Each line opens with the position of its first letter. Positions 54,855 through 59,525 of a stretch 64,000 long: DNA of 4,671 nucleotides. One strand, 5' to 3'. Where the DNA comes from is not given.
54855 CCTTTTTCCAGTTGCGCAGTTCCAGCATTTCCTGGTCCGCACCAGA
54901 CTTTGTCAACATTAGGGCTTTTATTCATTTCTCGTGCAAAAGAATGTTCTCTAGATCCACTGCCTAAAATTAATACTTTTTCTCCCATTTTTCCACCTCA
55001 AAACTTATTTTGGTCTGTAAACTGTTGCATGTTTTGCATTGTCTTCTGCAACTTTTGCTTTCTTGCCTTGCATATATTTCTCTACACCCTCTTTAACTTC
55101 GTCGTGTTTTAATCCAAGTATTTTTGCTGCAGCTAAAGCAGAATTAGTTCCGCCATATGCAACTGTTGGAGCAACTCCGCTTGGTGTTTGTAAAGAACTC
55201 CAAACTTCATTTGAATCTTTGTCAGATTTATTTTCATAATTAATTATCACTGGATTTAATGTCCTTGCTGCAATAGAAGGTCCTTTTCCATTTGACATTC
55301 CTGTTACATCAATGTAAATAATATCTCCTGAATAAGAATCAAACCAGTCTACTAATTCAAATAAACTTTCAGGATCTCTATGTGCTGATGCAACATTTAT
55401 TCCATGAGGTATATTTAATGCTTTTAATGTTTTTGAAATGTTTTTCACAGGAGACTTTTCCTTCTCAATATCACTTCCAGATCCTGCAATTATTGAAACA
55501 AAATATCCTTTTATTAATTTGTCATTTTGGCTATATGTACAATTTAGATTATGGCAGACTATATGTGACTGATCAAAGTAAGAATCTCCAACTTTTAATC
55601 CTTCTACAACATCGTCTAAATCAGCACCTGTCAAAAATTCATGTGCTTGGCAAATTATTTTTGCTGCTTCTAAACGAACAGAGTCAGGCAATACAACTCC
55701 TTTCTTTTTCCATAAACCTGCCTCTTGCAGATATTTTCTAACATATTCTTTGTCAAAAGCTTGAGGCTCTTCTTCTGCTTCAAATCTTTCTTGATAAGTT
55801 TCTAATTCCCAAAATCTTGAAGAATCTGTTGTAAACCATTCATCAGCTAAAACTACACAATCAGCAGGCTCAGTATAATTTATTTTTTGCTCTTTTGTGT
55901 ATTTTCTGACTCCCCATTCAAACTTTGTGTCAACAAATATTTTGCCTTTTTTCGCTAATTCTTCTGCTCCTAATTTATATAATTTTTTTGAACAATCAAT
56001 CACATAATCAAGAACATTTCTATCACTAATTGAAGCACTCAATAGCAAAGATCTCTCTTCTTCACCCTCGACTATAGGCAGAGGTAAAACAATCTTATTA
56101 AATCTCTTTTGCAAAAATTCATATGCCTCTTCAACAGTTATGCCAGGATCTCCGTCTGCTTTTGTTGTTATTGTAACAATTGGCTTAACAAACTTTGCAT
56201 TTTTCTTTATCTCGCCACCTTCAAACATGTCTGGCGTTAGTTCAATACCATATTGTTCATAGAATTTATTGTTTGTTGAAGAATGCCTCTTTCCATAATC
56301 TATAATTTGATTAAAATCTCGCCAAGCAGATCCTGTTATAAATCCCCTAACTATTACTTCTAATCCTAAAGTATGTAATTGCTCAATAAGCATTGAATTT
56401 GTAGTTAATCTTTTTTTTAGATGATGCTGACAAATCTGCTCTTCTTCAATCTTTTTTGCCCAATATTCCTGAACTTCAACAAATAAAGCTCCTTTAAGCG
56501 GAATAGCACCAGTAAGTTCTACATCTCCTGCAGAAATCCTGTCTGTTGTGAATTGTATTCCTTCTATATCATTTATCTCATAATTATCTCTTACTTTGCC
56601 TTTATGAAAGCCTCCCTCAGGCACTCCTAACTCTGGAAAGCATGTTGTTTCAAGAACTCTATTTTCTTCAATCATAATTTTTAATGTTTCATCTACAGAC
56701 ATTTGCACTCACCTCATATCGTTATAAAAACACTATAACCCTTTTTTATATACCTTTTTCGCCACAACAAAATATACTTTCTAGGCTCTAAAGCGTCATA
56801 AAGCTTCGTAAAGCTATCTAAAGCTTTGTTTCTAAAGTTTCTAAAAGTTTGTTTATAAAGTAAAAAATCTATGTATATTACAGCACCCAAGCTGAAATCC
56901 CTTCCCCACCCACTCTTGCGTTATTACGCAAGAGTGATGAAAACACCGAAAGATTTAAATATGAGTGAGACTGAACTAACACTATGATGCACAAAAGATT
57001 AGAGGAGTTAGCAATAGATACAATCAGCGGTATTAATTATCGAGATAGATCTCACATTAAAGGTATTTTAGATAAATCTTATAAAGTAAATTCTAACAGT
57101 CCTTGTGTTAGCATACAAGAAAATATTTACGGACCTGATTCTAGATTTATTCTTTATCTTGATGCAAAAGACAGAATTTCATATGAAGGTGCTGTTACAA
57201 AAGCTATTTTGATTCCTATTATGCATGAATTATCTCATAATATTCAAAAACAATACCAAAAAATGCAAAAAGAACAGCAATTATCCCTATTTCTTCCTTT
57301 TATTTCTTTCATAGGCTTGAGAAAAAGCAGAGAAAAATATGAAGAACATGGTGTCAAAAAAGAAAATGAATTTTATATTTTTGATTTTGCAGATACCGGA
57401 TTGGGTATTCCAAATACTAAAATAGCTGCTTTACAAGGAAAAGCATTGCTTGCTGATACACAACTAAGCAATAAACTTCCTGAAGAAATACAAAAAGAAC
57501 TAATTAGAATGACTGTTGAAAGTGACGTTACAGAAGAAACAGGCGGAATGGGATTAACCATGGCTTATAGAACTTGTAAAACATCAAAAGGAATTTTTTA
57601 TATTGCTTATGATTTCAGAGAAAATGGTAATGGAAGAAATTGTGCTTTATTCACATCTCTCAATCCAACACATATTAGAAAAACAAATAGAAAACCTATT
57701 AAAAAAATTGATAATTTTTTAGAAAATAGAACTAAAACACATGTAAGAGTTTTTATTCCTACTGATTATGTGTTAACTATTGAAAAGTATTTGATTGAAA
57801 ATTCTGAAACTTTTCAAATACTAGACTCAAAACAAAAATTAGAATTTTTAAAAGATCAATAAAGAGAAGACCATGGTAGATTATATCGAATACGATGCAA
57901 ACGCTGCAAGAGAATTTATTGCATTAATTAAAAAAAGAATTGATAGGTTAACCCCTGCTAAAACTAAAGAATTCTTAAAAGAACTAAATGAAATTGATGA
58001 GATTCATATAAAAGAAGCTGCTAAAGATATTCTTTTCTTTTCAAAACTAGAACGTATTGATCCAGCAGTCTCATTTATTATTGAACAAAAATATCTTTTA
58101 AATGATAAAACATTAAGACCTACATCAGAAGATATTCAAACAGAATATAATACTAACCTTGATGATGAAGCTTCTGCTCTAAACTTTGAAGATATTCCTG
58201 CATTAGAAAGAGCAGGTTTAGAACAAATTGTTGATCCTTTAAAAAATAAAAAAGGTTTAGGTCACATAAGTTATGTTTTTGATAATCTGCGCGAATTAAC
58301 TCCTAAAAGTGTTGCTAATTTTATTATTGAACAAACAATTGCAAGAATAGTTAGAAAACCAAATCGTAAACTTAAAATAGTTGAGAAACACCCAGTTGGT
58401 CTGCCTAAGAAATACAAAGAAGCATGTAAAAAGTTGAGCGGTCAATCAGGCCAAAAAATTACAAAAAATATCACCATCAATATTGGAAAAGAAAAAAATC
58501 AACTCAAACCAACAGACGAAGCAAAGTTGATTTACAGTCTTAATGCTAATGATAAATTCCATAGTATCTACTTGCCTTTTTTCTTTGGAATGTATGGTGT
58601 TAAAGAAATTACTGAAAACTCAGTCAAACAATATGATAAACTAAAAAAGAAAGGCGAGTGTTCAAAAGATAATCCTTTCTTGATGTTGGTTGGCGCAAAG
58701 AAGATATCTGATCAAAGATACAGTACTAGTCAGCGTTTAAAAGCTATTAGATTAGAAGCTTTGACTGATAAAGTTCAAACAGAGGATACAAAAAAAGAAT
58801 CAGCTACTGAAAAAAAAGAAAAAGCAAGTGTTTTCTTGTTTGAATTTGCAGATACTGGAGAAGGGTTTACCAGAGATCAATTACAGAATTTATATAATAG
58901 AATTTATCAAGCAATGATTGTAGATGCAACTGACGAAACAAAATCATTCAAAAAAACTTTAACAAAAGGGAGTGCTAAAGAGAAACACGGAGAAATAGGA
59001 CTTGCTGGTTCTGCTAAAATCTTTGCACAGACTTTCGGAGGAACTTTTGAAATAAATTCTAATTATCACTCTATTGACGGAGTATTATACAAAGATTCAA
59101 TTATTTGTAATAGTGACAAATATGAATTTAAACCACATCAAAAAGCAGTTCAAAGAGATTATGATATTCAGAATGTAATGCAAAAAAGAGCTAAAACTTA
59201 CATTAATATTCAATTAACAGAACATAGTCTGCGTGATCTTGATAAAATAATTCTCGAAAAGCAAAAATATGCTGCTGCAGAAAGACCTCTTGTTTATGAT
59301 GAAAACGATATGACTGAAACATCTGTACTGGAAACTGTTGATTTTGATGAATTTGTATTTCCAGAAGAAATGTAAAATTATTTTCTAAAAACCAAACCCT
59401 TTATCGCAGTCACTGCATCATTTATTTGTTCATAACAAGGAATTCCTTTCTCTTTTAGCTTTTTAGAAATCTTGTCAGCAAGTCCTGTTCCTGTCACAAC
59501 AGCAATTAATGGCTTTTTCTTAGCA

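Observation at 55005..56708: PAICS-like PurC-PurE fusion with a eukaryote-type (Ade1-like) SAICAR synthetase half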

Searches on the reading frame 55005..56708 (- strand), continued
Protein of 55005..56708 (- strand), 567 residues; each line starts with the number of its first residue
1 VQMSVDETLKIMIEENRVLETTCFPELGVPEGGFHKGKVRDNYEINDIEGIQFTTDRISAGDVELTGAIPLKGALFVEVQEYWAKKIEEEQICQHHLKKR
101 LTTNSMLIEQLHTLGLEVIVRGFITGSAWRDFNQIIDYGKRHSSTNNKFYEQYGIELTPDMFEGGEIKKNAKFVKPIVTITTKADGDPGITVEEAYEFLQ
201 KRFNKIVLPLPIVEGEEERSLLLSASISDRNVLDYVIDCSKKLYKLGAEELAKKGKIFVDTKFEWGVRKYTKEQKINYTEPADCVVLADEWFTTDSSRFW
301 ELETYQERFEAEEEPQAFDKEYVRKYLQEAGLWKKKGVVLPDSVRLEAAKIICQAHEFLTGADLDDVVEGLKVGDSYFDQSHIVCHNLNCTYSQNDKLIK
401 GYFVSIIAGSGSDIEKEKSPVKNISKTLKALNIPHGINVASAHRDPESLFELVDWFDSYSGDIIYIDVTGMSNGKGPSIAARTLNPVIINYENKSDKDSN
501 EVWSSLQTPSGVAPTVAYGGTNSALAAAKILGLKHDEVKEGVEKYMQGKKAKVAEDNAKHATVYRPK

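Call 55: fold_search(model_id=the predicted structure, library=pdb)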
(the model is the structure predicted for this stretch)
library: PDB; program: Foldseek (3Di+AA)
matches with E <= 10: 1222; with E <= 0.001: 127
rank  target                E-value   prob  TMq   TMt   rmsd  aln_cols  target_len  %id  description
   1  6yb8_A                6.0e-24  1.00  0.36  0.48  23.1       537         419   19  Human octameric PAICS in complex with CAIR and SAICAR (released 2020-07-08)
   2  4ja0_A                4.9e-23  1.00  0.34  0.47  23.5       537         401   18  Crystal structure of the invertebrate bi-functional purine biosynthesis enzyme PAICS at 2.8 A resolution (released 2013-02-27)
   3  4ja0_B                5.2e-23  1.00  0.32  0.45  23.3       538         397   18  Crystal structure of the invertebrate bi-functional purine biosynthesis enzyme PAICS at 2.8 A resolution (released 2013-02-27)
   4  2cnq                  1.0e-22  1.00  0.45  0.83   3.1       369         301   26  Atomic resolution structure of SAICAR-synthase from Saccharomyces cerevisiae complexed with ADP, AICAR, succinate (released 2006-06-08)
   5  4ja0_C                1.7e-22  1.00  0.33  0.45  23.2       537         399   17  Crystal structure of the invertebrate bi-functional purine biosynthesis enzyme PAICS at 2.8 A resolution (released 2013-02-27)
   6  1obd                  4.0e-22  1.00  0.44  0.81   3.1       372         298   26  SAICAR-synthase complexed with ATP (released 2003-03-06)
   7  1obg                  4.7e-22  1.00  0.44  0.78   3.7       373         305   25  SAICAR-synthase complexed with ATP (released 2003-03-06)
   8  2cnv                  8.7e-22  1.00  0.43  0.79   3.6       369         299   25  SAICAR-synthase from Saccharomyces cerevisiae complexed SAICAR (released 2006-06-08)
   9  2cnu                  9.8e-22  1.00  0.44  0.80   3.5       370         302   26  Atomic resolution structure of SAICAR-synthase from Saccharomyces cerevisiae complexed with aspartic acid (released 2006-06-07)
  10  1a48                  1.8e-20  1.00  0.43  0.79   3.7       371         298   25  SAICAR SYNTHASE (released 1999-03-30)
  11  2h31                  4.7e-19  1.00  0.30  0.43  22.9       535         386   18  Crystal structure of human PAICS, a bifunctional carboxylase and synthetase in purine biosynthesis (released 2007-01-30)
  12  3r9r                  8.2e-19  1.00  0.39  0.72   8.5       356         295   24  Structure of a Phosphoribosylaminoimidazole-succinocarboxamide synthase from Mycobacterium abscessus ATCC 19977 / DSM 44 (released 2011-04-20)
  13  6yvq                  1.2e-18  1.00  0.41  0.75   5.2       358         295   23  Crystal structure of SAICAR Synthetase (PurC) from Mycobacterium abscessus in apo form (released 2021-05-12)
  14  4ja0_D                2.1e-18  1.00  0.28  0.40  23.0       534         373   18  Crystal structure of the invertebrate bi-functional purine biosynthesis enzyme PAICS at 2.8 A resolution (released 2013-02-27)
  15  6yya                  2.5e-18  1.00  0.38  0.71   7.9       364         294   23  Crystal structure of SAICAR Synthetase (PurC) from Mycobacterium abscessus in complex with inhibitor (released 2021-05-12)
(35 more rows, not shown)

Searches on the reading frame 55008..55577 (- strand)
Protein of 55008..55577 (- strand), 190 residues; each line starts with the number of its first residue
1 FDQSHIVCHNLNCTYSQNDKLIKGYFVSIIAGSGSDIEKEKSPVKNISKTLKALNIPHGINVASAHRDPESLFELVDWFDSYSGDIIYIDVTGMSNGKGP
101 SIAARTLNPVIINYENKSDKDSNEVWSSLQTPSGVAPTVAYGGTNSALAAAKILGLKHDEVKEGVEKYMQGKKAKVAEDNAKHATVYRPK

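Call 13: search_solved_structures(query=window:55008-55577:-, max_evalue=0.001, show_alignments=5)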
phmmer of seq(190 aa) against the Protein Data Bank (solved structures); distinct sequences matched with E-value up to 0.001: 38.
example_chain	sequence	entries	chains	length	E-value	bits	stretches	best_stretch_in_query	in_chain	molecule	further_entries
4ja0_A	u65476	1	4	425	1.5e-15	60.9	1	30-157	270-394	Phosphoribosylaminoimidazole carboxylase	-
3rg8_A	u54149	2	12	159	3.5e-15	59.7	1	27-182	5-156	Phosphoribosylaminoimidazole carboxylase, PurE protein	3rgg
5c5d_A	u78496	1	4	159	1.3e-14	57.9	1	27-182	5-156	phosphoribosylaminoimidazole carboxylase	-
1xmp_A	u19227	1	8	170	5.8e-12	49.2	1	26-171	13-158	phosphoribosylaminoimidazole carboxylase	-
4ay3_A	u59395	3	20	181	6.2e-12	49.1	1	26-171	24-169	N5-CARBOXYAMINOIMIDAZOLE RIBONUCLEOTIDE MUTASE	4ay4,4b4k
3trh_A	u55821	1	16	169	2.7e-11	47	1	25-172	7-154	Phosphoribosylaminoimidazole carboxylase carboxyltransferase subunit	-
2h31_A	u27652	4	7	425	3.8e-11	46.5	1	29-159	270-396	Multifunctional protein ADE2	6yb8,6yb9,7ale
1o4v_A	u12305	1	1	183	7.9e-11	45.5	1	27-179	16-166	phosphoribosylaminoimidazole mutase PurE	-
1d7a_A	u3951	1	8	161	1e-10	45.1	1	27-175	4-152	PHOSPHORIBOSYLAMINOIMIDAZOLE CARBOXYLASE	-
1qcz_A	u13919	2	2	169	1.3e-10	44.8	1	29-176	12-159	N5-CARBOXYAMINOIMIDAZOLE RIBONUCLEOTIDE MUTASE | Phosphoribosylaminoimidazole carboxylase catalytic subunit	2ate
6o55_A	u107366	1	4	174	3e-10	43.6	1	23-179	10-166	N5-carboxyaminoimidazole ribonucleotide mutase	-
2ywx_A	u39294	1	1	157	3.6e-10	43.4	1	27-182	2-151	Phosphoribosylaminoimidazole carboxylase catalytic subunit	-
3kuu_A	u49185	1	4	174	1.1e-09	41.8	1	22-170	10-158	Phosphoribosylaminoimidazole carboxylase catalytic subunit PurE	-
2nsl_A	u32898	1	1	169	1.3e-09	41.6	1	29-176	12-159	Phosphoribosylaminoimidazole carboxylase catalytic subunit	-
2nsh_A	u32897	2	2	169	1.8e-09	41.1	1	29-176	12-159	Phosphoribosylaminoimidazole carboxylase catalytic subunit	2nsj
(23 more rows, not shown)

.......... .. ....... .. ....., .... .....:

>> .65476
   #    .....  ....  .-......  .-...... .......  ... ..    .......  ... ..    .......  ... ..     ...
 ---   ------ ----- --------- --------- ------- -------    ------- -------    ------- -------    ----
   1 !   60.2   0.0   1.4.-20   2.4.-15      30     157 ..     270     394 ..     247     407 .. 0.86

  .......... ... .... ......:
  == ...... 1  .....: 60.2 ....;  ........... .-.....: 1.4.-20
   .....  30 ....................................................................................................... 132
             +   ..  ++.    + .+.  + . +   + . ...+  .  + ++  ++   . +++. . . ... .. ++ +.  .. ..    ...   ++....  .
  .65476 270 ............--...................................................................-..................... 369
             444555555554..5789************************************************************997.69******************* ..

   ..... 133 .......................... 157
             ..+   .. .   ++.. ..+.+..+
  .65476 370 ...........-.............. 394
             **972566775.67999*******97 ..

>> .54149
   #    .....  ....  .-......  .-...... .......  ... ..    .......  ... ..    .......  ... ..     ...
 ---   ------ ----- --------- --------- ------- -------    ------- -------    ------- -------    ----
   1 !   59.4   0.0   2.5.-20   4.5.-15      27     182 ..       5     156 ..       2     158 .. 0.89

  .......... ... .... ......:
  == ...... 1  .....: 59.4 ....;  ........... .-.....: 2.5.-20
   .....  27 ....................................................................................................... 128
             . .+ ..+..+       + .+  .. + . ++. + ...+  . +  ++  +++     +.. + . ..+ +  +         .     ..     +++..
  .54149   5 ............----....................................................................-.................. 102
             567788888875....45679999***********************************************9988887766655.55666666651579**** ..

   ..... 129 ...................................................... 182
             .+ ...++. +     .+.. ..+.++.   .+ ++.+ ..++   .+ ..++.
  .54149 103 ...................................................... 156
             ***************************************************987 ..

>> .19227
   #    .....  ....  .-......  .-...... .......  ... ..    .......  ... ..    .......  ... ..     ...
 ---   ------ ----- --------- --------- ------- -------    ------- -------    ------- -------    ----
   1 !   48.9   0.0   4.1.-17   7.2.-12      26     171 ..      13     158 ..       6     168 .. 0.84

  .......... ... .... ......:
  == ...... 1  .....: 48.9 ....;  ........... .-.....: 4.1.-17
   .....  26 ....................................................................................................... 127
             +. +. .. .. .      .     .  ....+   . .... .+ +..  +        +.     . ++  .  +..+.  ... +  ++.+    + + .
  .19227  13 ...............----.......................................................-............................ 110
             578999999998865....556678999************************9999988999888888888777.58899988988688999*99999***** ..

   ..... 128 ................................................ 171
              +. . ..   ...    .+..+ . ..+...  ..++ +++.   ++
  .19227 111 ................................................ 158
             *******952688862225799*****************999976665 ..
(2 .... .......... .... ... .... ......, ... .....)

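Call 22: find_homologous_proteins(query=window:55008-55508:-, max_evalue=0.001)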
Query seq(167 aa): 34 candidates shared short words with the query, none scored E <= 0.001.

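Call 31: search_protein_representatives(protein=window:55008-55511:-)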
Query: 168 residues. Proteins with E-value up to 0.001 (for the whole library): 508; up to 1e-10: 42; up to 1e-30: 3. The best 150 are listed.
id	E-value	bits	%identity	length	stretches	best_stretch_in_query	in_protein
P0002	4.7e-84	296.7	83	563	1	1-168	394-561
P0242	2.5e-36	141.5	46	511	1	1-167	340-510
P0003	3.5e-33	131.3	41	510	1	1-167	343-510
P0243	1.8e-25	106.2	40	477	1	2-167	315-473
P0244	1.0e-17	81.0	41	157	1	5-151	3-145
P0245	1.7e-16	77.1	38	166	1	3-158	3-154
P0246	1.4e-15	74.1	36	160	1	4-159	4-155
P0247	4.5e-15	72.4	37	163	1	3-155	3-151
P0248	5.3e-15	72.2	39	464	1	5-143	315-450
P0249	6.7e-15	71.9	35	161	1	6-157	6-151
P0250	7.8e-15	71.7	38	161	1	10-160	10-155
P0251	1.2e-14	71.0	34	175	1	6-157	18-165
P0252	1.2e-14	71.0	39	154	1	21-160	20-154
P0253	4.7e-14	69.1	37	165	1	5-154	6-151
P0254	1.4e-13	67.6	32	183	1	8-158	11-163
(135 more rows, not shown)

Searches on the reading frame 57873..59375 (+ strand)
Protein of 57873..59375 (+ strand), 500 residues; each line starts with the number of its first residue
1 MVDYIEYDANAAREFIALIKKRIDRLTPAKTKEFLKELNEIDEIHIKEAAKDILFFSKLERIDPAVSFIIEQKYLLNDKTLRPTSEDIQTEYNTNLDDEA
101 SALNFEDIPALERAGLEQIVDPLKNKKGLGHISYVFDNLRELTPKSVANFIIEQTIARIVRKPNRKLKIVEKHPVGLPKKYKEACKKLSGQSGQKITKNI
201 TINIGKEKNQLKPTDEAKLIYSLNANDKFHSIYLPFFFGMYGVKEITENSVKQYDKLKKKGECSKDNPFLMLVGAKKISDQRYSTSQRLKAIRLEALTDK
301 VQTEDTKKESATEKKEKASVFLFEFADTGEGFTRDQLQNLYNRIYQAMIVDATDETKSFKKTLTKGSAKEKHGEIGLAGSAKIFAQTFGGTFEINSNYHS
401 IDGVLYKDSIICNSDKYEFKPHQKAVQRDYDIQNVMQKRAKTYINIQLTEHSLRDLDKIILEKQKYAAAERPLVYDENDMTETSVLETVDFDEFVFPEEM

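Call 3: search_protein_families(library=pfam, proteins=[window:57873-59375:+], max_evalue=0.01)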
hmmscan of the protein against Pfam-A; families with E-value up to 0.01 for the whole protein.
window:57873-59375:+ (500 aa): 3 families
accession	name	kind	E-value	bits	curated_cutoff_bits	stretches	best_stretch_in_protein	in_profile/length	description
PF06711.16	DUF1198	-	0.0017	18.8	25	0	19-58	42-81/143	Protein of unknown function (DUF1198)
PF02518.31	HATPase_c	-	0.0022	18.8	26.4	1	318-397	35-96/111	Histidine kinase-, DNA gyrase B-, and HSP90-like ATPase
PF19011.5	DUF5740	-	0.0068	17.1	26.5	0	17-92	8-87/94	Family of unknown function (DUF5740)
